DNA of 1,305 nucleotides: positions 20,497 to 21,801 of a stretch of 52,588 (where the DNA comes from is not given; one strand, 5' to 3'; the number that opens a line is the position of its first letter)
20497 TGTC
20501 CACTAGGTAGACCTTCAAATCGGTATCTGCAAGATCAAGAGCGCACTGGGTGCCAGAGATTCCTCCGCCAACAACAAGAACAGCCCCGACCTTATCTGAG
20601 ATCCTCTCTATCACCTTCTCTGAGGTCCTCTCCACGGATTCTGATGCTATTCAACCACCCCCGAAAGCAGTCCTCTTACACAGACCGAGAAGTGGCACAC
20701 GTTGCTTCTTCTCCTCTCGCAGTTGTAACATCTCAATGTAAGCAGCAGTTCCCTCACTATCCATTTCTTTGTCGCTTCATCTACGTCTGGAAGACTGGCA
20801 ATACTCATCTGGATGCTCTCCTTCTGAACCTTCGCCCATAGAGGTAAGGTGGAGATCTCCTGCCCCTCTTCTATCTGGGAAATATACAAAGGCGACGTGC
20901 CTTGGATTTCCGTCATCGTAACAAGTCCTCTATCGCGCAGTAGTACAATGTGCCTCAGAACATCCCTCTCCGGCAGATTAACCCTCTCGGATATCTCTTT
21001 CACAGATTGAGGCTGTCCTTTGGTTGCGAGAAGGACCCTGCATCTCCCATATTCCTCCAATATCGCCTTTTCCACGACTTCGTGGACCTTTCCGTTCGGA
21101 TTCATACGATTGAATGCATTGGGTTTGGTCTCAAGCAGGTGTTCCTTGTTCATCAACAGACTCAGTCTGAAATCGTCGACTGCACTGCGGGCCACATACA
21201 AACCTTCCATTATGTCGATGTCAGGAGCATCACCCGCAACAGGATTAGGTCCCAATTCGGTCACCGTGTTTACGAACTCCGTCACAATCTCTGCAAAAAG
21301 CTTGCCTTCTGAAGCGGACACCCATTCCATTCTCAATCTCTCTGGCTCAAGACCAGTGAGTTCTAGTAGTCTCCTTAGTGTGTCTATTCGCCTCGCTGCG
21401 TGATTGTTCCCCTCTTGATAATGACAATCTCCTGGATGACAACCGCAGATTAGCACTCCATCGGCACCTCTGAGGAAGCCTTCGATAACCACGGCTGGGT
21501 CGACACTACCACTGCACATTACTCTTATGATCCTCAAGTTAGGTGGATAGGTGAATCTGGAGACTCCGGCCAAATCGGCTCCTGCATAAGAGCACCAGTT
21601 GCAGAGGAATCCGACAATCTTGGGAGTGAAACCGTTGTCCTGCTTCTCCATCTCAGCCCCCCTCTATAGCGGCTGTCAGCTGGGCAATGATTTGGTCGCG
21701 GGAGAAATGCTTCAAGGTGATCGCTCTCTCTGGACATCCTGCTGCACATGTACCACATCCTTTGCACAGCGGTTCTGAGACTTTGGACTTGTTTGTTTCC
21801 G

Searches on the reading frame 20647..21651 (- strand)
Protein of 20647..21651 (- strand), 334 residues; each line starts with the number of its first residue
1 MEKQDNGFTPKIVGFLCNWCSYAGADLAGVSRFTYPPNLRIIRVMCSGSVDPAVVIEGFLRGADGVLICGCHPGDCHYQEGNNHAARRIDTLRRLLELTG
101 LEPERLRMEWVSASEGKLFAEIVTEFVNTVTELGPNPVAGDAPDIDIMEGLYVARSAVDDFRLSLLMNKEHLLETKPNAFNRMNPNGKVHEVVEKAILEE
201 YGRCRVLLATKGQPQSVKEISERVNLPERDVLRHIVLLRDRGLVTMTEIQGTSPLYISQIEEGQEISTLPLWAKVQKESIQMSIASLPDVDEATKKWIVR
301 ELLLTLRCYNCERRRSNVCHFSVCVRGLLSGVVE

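Call 5: search_protein_families(library=pfam, proteins=[window:20647-21651:-], max_evalue=0.01)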
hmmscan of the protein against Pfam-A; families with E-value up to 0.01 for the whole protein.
window:20647-21651:- (334 aa): 5 families
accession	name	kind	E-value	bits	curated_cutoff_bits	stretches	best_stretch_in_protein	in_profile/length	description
PF02662.21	FlpD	-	2.5e-54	183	22.3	1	12-134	1-123/123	Methyl-viologen-reducing hydrogenase, delta subunit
PF12840.13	HTH_20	-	4.3e-07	30.2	27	1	203-246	6-50/51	Helix-turn-helix domain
PF01022.26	HTH_5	-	0.00076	19.8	22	1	202-245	3-46/47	Bacterial regulatory protein, arsR family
PF21476.4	PF0610-like_N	-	0.0044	17.6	33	1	208-235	10-35/50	PF0610-like, N-terminal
PF24270.1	HTH_Cmi2_C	-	0.0059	17.3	27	0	204-248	78-122/125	Cmi2, C-terminal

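Call 7: search_protein_families(library=ncbifam, proteins=[window:20647-21651:-], max_evalue=1)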
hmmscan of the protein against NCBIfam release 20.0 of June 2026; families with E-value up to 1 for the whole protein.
window:20647-21651:- (334 aa): 12 families
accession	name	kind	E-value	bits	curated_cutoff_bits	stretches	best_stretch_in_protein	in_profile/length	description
NF040770.1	hetero_SS_HdrA2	exception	6.5e-53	180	1100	1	7-136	645-774/777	CoB-CoM heterodisulfide reductase HdrA2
NF045873.1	F420_non_VhuD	exception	1.6e-33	115.6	215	1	10-138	2-130/132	F420-non-reducing hydrogenase iron-sulfur subunit VhuD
NF041891.1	hdrA_Methbact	equivalog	3.9e-12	45.2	1300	1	11-132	645-760/762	ferredoxin:CoB-CoM heterodisulfide reductase subunit HdrA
NF033788.1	HTH_metalloreg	subfamily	0.0005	19.8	55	1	198-247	8-58/77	metalloregulator ArsR/SmtB family transcription factor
NF047906.1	CdPbTransRegCmtR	equivalog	0.0023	17.8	150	1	199-247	19-67/104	Cd(II)/Pb(II)-sensing metalloregulatory transcriptional regulator CmtR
TIGR00498.1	lexA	equivalog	0.0056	16.3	110.95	1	208-288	19-99/203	transcriptional repressor LexA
NF041778.1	hetero_SS_HdrA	equivalog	0.0075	14.1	1400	1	12-71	656-715/771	ferredoxin:CoB-CoM heterodisulfide reductase subunit HdrA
NF053602.1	Phr_regulator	exception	0.044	13.3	320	1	197-245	8-56/191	heat shock transcription regulator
NF005974.0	PRK08061.1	equivalog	0.063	13.4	77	1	292-324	11-40/61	type Z 30S ribosomal protein S14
NF040851.1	tran_reg_TrmB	equivalog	0.097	11.8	600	1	214-257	32-73/338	HTH-type sugar-sensing transcriptional regulator TrmB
NF045707.1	Dbac_1936_reg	equivalog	0.12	12.5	115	1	193-251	10-66/99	ArsR/SmtB-type metalloregulator TsoR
NF003210.0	PRK04172.1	equivalog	0.15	10.9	350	1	205-252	10-58/496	phenylalanine--tRNA ligase subunit alpha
